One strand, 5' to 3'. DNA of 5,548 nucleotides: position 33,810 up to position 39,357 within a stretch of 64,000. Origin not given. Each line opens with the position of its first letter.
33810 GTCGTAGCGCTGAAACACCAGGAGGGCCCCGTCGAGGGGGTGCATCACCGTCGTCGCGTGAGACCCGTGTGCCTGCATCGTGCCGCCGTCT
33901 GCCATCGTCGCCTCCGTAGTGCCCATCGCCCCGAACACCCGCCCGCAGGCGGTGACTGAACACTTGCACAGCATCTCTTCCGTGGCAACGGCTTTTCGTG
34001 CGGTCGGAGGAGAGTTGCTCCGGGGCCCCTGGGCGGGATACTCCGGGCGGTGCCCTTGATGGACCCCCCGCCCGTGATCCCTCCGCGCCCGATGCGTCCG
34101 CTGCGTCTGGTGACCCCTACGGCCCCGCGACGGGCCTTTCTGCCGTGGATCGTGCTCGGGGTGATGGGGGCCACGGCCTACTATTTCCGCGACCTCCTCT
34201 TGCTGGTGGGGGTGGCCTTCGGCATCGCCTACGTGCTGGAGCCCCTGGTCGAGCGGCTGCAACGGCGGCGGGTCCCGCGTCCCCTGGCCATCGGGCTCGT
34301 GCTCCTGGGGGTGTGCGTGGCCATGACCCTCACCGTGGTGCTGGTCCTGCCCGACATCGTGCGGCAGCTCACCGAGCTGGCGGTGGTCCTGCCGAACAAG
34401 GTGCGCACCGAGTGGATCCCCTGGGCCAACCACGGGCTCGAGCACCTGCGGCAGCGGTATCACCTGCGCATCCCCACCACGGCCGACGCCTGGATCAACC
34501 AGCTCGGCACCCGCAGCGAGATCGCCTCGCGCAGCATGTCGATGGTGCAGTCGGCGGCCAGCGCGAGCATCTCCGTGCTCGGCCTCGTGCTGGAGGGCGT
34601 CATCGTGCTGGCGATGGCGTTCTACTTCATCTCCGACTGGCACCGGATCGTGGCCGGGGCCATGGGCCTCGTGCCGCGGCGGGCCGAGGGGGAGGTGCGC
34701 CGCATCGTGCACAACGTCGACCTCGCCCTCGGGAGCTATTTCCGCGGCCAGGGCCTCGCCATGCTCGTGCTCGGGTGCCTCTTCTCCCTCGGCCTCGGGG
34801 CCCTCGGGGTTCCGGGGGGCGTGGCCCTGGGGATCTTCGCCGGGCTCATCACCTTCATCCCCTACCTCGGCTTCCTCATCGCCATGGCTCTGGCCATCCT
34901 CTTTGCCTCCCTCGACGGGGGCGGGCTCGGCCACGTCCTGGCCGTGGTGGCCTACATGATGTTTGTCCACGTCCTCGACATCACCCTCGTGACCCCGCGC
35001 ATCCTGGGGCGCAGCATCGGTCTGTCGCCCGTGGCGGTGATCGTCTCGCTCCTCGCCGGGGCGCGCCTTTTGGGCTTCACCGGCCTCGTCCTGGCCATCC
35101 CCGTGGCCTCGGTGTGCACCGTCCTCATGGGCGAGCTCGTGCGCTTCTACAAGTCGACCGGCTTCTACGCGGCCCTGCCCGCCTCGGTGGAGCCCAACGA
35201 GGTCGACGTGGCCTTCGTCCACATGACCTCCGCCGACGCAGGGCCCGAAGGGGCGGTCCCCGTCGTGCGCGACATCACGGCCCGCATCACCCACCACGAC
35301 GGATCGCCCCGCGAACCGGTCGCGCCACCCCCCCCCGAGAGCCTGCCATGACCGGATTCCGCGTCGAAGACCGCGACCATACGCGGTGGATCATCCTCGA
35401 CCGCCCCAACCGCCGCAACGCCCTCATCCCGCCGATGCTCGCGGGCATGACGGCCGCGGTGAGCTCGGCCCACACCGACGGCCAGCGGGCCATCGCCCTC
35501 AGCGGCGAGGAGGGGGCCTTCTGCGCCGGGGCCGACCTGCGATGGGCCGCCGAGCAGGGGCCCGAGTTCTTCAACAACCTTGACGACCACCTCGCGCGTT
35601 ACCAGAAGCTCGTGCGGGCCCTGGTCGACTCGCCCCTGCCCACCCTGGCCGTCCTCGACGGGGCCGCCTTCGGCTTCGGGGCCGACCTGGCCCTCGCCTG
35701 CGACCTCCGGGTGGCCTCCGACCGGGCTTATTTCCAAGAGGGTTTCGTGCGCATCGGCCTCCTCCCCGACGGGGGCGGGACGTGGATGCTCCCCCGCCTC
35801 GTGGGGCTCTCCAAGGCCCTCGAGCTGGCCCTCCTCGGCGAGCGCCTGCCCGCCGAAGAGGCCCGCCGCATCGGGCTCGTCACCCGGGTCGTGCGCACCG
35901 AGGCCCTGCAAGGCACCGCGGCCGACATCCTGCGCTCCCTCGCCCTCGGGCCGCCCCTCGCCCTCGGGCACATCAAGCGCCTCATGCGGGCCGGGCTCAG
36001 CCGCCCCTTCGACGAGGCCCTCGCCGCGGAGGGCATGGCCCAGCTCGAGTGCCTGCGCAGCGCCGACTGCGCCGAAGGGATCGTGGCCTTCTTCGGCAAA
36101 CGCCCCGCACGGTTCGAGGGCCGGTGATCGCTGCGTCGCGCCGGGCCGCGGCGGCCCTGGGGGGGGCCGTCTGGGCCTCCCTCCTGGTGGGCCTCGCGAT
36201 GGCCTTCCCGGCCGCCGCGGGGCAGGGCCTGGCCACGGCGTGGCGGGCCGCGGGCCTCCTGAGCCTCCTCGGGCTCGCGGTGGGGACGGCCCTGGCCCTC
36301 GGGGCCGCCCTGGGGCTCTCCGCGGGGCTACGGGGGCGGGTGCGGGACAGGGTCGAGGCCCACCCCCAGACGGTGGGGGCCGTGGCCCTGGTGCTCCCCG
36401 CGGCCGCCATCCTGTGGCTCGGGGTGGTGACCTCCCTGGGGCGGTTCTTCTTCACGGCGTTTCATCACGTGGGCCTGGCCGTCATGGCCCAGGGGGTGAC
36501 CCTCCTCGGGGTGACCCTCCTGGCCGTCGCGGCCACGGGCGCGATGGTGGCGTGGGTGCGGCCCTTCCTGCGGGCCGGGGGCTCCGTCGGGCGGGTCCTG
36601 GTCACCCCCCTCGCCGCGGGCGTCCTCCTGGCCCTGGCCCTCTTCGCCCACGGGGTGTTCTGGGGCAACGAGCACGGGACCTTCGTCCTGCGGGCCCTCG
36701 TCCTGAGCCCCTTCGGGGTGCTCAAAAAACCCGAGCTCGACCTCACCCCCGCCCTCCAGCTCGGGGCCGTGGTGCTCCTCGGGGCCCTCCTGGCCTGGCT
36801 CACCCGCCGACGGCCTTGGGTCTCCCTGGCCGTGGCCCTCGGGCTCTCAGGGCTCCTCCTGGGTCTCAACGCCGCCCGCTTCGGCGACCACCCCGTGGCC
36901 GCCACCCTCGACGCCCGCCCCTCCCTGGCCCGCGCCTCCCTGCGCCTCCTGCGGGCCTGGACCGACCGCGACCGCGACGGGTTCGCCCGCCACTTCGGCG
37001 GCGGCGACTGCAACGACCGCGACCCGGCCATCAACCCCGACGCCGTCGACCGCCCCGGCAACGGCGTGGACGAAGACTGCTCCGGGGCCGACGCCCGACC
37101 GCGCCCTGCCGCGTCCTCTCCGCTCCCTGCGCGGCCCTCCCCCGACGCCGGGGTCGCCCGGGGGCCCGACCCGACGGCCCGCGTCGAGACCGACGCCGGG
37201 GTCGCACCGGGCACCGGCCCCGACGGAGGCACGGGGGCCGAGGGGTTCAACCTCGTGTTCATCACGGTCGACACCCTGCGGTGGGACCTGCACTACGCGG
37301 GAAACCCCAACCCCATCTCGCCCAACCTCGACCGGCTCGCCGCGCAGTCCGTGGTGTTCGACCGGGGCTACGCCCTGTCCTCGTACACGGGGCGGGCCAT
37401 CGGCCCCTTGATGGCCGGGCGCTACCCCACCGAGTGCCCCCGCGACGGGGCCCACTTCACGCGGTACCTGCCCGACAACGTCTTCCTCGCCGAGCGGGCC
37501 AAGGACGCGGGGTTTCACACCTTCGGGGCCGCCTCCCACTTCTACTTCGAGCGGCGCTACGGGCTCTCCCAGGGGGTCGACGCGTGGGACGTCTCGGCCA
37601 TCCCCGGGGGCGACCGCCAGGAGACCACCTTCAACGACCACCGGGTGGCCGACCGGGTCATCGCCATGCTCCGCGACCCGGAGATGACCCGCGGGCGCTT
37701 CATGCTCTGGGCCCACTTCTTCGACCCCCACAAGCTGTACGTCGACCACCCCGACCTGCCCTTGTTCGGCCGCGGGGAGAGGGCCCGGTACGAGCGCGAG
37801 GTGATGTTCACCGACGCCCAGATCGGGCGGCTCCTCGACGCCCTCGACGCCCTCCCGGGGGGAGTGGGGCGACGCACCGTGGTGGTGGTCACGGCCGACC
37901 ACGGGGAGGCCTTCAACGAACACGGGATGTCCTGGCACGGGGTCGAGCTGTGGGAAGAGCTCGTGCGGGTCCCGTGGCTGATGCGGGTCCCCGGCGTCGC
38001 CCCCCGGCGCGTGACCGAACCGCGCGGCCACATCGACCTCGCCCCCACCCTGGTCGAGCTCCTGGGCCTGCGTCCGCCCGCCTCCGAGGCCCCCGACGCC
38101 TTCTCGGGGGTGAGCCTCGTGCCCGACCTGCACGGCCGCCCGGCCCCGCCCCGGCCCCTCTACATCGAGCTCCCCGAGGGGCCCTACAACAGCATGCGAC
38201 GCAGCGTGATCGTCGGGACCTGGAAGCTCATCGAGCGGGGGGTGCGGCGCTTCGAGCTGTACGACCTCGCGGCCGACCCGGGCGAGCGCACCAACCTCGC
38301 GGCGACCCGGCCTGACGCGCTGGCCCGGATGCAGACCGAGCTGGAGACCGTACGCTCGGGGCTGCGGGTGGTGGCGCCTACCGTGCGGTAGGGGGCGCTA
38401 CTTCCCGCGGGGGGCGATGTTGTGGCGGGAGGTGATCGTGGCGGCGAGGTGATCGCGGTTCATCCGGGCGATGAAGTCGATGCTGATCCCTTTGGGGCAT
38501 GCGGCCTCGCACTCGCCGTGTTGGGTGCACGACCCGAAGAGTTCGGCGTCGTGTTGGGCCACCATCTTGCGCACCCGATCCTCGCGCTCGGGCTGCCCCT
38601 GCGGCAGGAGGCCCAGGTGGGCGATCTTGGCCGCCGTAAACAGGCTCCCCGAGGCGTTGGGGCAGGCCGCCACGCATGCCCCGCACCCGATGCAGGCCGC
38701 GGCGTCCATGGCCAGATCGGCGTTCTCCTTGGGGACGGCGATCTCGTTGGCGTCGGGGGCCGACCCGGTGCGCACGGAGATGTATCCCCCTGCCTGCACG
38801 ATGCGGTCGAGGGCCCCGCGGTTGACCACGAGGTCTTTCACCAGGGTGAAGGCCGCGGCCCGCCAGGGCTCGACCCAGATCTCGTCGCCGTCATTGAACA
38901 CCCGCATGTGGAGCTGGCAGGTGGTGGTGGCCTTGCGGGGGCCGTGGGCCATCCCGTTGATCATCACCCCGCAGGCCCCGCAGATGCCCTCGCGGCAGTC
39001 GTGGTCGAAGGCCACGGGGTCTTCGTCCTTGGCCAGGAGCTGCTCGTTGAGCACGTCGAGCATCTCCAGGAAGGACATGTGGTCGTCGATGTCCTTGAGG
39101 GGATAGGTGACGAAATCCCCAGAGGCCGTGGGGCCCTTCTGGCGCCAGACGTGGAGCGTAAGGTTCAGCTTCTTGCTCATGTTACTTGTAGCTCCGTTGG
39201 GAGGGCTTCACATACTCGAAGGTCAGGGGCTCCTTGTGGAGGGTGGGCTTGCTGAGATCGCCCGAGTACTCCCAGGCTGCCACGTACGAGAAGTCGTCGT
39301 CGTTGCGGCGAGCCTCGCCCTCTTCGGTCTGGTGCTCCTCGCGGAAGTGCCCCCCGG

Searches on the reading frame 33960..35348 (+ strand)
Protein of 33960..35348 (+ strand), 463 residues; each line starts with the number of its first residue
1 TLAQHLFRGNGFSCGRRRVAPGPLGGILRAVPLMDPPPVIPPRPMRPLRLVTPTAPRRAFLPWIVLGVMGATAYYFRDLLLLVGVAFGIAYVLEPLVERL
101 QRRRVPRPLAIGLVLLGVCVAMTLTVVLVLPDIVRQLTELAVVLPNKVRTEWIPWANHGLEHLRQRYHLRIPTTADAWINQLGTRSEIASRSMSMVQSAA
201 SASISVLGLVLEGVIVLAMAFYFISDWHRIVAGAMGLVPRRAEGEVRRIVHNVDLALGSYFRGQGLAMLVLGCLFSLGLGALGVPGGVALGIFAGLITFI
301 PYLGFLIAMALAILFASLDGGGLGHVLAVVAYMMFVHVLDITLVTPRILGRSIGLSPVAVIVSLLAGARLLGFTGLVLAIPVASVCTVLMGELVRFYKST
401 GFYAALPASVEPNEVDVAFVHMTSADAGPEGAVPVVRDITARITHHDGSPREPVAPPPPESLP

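Call 55: search_protein_families(library=pfam, max_evalue=0.001, proteins=[window:33960-35348:+])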
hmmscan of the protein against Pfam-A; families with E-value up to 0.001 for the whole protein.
window:33960-35348:+ (463 aa): 1 family
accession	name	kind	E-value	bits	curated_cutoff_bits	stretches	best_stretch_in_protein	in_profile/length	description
PF01594.21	AI-2E_transport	-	4.8e-60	203.9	34.3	1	65-392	6-325/327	AI-2E family transporter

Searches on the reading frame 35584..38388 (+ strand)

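Call 55: search_protein_families(library=pfam, max_evalue=0.001, proteins=[window:35584-38388:+])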
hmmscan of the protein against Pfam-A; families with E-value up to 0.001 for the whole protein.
window:35584-38388:+ (935 aa): 4 families
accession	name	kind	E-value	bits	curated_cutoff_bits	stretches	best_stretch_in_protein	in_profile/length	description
PF00884.28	Sulfatase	-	1.6e-29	103.6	25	1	556-828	2-300/301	Sulfatase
PF16347.10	SGSH_C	-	1.5e-07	32.1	29.3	1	789-920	11-148/154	N-sulphoglucosamine sulphohydrolase, C-terminal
PF11617.13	Cu-binding_MopE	-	2.3e-07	31.4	27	1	475-503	1-28/30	Putative metal-binding motif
PF01663.27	Phosphodiest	-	8.1e-05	22.8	23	0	734-782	182-230/342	Type I phosphodiesterase / nucleotide pyrophosphatase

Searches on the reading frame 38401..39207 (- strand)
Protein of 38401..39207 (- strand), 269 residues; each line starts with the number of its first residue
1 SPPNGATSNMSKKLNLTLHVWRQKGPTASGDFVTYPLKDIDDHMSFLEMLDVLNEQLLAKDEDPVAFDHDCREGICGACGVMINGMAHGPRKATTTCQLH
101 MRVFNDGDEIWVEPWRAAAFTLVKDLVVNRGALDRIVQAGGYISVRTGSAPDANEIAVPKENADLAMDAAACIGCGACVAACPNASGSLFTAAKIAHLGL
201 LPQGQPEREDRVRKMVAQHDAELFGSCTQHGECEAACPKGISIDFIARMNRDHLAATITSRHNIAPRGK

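Call 55: search_protein_families(library=pfam, max_evalue=0.001, proteins=[window:38401-39207:-])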
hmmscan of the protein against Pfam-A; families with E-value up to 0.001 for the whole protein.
window:38401-39207:- (269 aa): 14 families
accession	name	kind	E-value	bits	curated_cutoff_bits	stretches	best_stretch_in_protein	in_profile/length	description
PF13085.11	Fer2_3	-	1.2e-19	70.8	27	1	17-132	1-104/107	2Fe-2S iron-sulfur cluster binding domain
PF12838.12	Fer4_7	-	5e-11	43.3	27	2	172-241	2-52/52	4Fe-4S dicluster domain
PF13237.11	Fer4_10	-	3.6e-09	36.8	25.5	1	168-238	5-53/53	4Fe-4S dicluster domain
PF13183.11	Fer4_8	-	5.6e-09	36.8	27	1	169-241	2-68/68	4Fe-4S dicluster domain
PF13187.11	Fer4_9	-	2.1e-08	34.5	27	1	164-184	34-49/52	4Fe-4S dicluster domain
PF12797.12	Fer4_2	-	1.1e-06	28.6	24.5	1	166-183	4-21/22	4Fe-4S binding domain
PF13534.11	Fer4_17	-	1.3e-06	29.3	22.2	0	215-242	34-61/61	4Fe-4S dicluster domain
PF12837.12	Fer4_6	-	8.8e-06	25.9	25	1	166-184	3-21/24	4Fe-4S binding domain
PF00037.32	Fer4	-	2.8e-05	24.2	21.1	1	168-184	4-20/24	4Fe-4S binding domain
PF13746.11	Fer4_18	-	7.7e-05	23.3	27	0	162-184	51-73/114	4Fe-4S dicluster domain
PF13459.11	Fer4_15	-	0.00023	22.3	22.4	0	167-184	3-20/66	4Fe-4S single cluster domain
PF25160.1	LdpA_Fe-S-bd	-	0.00029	21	27.6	0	169-184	25-40/49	LdpA Fe-S cluster-binding domain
PF00111.32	Fer2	-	0.00048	20.5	21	1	59-99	22-74/77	2Fe-2S iron-sulfur cluster binding domain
PF14697.11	Fer4_21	-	0.00084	19.9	35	1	167-186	3-22/59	4Fe-4S dicluster domain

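Call 64: list_cluster_members(proteins=[window:38401-39207:-, window:39185-41239:-, window:58360-59829:-, window:53498-55483:+])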
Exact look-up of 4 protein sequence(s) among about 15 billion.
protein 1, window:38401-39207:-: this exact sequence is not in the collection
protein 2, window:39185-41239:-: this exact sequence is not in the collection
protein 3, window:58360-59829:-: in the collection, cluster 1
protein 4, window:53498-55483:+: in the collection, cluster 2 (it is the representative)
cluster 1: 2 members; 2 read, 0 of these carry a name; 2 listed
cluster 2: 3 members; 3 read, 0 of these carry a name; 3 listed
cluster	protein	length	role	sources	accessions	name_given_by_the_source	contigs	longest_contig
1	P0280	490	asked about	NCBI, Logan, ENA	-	-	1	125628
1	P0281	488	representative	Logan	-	-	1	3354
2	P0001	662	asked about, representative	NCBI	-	-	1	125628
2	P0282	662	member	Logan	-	-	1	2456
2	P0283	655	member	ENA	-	-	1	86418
